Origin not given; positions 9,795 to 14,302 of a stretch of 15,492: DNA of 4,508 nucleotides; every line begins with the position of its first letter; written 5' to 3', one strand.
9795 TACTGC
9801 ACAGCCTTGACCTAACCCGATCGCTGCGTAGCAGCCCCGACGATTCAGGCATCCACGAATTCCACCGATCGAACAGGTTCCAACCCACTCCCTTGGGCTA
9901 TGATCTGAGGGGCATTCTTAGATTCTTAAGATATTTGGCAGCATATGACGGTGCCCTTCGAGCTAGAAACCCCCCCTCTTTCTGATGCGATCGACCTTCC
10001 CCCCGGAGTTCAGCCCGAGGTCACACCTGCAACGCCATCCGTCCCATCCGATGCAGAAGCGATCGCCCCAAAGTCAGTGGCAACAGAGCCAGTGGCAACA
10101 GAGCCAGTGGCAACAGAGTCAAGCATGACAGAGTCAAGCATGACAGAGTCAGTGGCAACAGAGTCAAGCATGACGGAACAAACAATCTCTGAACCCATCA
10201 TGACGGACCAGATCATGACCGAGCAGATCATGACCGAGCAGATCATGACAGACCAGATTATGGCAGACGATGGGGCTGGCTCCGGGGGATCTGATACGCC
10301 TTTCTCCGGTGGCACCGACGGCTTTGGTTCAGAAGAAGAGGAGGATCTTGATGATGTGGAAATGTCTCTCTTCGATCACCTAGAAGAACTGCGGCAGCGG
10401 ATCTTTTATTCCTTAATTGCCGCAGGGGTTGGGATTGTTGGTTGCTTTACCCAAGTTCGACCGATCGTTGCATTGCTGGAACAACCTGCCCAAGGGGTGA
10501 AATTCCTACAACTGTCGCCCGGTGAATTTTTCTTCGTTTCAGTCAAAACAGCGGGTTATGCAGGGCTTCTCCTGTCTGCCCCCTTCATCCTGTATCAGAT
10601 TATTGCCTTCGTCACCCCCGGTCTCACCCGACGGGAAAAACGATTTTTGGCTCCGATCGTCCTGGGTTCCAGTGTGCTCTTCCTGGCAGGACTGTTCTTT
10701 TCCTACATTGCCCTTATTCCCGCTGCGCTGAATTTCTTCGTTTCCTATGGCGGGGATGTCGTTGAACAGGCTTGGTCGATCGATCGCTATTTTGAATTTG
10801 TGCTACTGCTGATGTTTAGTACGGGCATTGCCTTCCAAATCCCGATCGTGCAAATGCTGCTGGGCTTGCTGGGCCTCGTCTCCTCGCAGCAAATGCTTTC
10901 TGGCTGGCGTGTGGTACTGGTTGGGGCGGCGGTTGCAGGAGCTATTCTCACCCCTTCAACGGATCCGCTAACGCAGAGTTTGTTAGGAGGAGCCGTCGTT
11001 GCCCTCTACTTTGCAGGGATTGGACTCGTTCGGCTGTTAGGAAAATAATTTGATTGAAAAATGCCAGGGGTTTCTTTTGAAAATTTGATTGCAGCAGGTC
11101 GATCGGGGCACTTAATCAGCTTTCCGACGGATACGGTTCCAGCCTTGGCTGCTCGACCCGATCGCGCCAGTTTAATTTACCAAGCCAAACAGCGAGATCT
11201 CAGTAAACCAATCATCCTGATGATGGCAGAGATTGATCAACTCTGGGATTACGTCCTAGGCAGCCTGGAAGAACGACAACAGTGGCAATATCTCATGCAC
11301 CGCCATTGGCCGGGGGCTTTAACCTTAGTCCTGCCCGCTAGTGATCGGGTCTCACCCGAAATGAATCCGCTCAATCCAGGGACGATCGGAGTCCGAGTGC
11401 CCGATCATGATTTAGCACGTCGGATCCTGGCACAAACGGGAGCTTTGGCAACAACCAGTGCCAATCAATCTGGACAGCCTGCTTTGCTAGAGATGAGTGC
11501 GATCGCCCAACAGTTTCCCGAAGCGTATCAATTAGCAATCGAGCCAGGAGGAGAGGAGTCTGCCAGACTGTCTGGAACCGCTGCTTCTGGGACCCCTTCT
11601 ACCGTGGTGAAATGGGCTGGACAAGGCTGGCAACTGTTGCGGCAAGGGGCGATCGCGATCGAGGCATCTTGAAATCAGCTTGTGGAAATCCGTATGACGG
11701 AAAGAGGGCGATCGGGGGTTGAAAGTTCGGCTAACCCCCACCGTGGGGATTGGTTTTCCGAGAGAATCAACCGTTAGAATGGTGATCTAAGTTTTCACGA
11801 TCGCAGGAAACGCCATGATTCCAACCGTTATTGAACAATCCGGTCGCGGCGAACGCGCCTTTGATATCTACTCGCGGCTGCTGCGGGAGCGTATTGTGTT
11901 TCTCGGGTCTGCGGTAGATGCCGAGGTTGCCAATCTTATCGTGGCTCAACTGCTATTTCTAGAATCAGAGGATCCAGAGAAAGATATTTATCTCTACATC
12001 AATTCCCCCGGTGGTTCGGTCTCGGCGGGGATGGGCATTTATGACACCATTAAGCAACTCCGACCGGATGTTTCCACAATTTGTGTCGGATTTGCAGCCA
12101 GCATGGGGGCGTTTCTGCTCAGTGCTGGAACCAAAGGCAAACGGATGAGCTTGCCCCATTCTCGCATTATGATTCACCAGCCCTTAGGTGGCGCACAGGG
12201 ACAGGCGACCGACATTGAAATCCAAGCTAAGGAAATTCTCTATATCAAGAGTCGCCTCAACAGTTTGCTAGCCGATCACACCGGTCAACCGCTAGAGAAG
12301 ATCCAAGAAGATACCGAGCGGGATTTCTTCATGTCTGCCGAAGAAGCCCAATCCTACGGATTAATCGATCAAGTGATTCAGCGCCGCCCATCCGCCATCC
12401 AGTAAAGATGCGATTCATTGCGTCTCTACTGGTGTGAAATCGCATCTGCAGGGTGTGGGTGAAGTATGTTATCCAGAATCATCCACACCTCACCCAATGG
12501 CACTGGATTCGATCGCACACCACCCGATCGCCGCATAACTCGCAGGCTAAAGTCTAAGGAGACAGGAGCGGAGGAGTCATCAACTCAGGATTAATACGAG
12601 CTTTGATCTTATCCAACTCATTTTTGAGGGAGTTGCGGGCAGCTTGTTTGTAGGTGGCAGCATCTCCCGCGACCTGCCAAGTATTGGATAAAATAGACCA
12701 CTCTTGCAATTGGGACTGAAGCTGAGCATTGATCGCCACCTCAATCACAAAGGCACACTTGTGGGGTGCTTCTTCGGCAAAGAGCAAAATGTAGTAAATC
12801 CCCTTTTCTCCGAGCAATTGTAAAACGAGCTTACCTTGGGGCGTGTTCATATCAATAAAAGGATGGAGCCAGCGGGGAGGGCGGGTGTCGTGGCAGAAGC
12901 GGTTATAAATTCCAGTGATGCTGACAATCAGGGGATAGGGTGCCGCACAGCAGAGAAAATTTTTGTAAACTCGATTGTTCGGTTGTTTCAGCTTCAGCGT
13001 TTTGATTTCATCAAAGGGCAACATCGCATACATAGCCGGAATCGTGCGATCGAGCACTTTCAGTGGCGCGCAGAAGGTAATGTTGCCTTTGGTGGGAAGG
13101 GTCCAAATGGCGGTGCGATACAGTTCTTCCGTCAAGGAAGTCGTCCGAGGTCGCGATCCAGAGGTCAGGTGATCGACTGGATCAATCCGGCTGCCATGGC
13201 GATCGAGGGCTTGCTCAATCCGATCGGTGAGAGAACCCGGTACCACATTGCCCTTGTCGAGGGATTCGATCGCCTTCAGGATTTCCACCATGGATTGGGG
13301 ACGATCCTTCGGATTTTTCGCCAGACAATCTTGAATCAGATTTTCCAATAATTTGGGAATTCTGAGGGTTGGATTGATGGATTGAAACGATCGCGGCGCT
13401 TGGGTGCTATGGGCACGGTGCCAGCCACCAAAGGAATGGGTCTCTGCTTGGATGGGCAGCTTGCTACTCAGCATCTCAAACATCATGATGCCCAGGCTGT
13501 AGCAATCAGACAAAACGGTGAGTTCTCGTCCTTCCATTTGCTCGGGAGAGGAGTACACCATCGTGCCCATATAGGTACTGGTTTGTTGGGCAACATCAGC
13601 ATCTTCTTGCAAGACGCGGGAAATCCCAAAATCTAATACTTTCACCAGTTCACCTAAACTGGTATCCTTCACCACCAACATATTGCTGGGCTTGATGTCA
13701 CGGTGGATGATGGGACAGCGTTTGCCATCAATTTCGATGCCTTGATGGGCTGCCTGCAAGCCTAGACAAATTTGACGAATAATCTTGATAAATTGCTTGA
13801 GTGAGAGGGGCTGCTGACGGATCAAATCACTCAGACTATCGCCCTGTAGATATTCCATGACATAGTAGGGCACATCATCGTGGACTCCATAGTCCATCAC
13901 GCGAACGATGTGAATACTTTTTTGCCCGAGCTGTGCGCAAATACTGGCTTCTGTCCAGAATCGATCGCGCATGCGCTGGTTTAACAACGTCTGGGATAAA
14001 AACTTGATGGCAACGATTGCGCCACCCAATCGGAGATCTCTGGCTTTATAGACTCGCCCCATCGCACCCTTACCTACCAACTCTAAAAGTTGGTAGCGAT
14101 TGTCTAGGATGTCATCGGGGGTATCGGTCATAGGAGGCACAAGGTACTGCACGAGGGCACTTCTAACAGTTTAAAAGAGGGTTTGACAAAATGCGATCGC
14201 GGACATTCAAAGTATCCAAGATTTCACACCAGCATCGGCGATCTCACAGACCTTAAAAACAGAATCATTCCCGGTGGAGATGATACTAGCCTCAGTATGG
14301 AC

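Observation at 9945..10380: TatC carries an N-terminal extension made of thirteen 15-bp tandem repeats (VATEP / SMTES / IMTEQ pentapeptides)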

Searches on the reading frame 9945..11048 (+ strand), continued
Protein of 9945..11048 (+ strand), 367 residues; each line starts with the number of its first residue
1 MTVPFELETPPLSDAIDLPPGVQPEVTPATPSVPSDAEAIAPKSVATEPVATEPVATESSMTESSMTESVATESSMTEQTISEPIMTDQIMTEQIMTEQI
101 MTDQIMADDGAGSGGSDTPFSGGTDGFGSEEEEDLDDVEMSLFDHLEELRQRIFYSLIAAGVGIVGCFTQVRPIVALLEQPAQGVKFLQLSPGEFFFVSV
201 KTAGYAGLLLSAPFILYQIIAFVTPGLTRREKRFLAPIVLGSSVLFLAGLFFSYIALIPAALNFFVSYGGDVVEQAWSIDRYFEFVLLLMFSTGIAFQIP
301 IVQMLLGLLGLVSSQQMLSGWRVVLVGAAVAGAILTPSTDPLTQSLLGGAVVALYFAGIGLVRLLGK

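Call 47: find_encoding_contigs(protein=P0274, flank=8000, max_places=4)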
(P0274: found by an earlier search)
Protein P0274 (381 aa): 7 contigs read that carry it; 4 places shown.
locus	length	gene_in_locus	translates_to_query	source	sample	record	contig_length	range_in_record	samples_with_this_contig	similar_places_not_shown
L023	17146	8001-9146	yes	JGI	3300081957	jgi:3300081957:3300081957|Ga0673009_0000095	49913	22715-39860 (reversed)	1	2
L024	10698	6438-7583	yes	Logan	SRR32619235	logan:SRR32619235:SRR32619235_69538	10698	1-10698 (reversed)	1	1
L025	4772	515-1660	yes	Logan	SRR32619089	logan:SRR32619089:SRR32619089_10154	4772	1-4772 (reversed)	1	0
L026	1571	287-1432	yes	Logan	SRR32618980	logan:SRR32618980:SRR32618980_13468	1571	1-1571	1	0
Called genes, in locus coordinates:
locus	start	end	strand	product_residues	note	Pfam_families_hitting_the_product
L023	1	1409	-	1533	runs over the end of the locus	PF01590:GAF, PF13185:GAF_2 (weak), PF01590:GAF, PF00512:HisKA, PF02518:HATPase_c, PF00072:Response_reg, PF00072:Response_reg, PF01627:Hpt, +3 more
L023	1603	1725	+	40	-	-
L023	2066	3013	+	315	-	PF00561:Abhydrolase_1, PF12146:Hydrolase_4, PF12697:Abhydrolase_6, PF08386:Abhydrolase_4 (weak)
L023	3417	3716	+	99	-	PF00111:Fer2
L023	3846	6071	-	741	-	PF01145:Band_7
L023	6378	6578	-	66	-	PF11165:DUF2949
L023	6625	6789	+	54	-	-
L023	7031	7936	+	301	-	-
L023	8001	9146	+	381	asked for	PF00902:TatC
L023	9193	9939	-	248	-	PF12836:HHH_3 (weak), PF00633:HHH (faint), PF12836:HHH_3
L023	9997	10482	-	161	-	PF05154:TM2 (weak), PF09851:SHOCT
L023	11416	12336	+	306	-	PF00226:DnaJ, PF00515:TPR_1 (faint), PF07719:TPR_2 (faint), PF13414:TPR_11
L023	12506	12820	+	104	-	PF08855:DUF1825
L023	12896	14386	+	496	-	PF03055:RPE65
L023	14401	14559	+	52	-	-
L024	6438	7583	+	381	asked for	PF00902:TatC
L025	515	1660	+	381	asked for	PF00902:TatC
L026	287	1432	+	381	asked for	PF00902:TatC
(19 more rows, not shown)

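Call 60: search_protein_families(library=ncbifam, proteins=[window:9945-11045:+], max_evalue=0.01)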
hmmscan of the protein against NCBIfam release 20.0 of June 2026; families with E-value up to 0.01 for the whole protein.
window:9945-11045:+ (367 aa): 3 families
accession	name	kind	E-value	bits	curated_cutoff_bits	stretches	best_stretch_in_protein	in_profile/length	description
TIGR00945.1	tatC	equivalog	1e-77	260.9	132.7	1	142-355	1-215/215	twin-arginine translocase subunit TatC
TIGR01912.1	TatC-Arch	equivalog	2.5e-33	115.7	192.6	1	182-363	48-230/234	Sec-independent protein translocase TatC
NF008174.0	PRK10921.1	equivalog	2.9e-33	115.5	432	1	141-363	8-234/258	Sec-independent protein translocase subunit TatC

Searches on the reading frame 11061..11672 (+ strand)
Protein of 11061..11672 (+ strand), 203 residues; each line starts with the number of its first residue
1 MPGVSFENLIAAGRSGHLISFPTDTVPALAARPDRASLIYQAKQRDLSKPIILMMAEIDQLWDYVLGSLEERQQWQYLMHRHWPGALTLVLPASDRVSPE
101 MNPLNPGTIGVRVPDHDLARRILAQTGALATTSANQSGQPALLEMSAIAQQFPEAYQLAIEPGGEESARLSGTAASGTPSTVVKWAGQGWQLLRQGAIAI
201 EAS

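Call 7: search_protein_families(library=pfam, proteins=[window:11061-11672:+])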
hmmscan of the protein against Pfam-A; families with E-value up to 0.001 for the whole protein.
window:11061-11672:+ (203 aa): 1 family
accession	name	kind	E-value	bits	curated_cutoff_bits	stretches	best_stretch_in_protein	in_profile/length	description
PF01300.24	Sua5_yciO_yrdC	-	2.3e-39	135.1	25.1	1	14-196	4-178/178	Telomere recombination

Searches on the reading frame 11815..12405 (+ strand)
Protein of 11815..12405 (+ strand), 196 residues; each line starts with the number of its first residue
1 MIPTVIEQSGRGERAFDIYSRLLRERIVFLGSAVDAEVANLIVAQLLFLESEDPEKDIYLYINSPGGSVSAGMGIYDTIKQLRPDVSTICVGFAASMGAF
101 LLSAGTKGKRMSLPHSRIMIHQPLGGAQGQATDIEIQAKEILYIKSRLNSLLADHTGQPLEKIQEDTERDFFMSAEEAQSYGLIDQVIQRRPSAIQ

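Call 7: search_protein_families(library=pfam, proteins=[window:11815-12405:+])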
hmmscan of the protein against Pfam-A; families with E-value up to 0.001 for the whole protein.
window:11815-12405:+ (196 aa): 1 family
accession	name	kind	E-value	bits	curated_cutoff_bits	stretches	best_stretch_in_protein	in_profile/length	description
PF00574.28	CLP_protease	-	2.4e-88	295.2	20.2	1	11-190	2-181/182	Clp protease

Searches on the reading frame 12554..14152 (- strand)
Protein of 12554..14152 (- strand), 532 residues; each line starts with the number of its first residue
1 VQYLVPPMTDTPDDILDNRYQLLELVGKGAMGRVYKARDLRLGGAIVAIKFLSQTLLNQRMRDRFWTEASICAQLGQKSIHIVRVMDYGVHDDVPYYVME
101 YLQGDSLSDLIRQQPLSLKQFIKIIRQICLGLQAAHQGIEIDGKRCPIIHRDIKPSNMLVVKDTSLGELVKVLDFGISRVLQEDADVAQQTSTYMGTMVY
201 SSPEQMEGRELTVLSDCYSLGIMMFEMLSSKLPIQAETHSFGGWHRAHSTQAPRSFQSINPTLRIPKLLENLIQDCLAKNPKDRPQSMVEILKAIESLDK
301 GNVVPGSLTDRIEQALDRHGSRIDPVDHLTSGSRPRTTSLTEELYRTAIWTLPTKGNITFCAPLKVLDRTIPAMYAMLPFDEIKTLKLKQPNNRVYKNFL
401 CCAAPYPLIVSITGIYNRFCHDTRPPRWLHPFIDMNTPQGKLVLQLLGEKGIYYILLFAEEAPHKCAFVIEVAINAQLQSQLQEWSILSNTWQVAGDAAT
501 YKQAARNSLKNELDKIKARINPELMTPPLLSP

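Call 7: search_protein_families(library=pfam, proteins=[window:12554-14152:-])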
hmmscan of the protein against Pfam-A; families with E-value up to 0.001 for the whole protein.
window:12554-14152:- (532 aa): 2 families
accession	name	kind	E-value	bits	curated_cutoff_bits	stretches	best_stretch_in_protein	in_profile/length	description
PF00069.31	Pkinase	-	1.8e-46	159.1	31.7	1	20-291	1-257/263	Protein kinase domain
PF07714.23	PK_Tyr_Ser-Thr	-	7.2e-33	114.4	23.1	1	22-286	3-250/258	Protein tyrosine and serine/threonine kinase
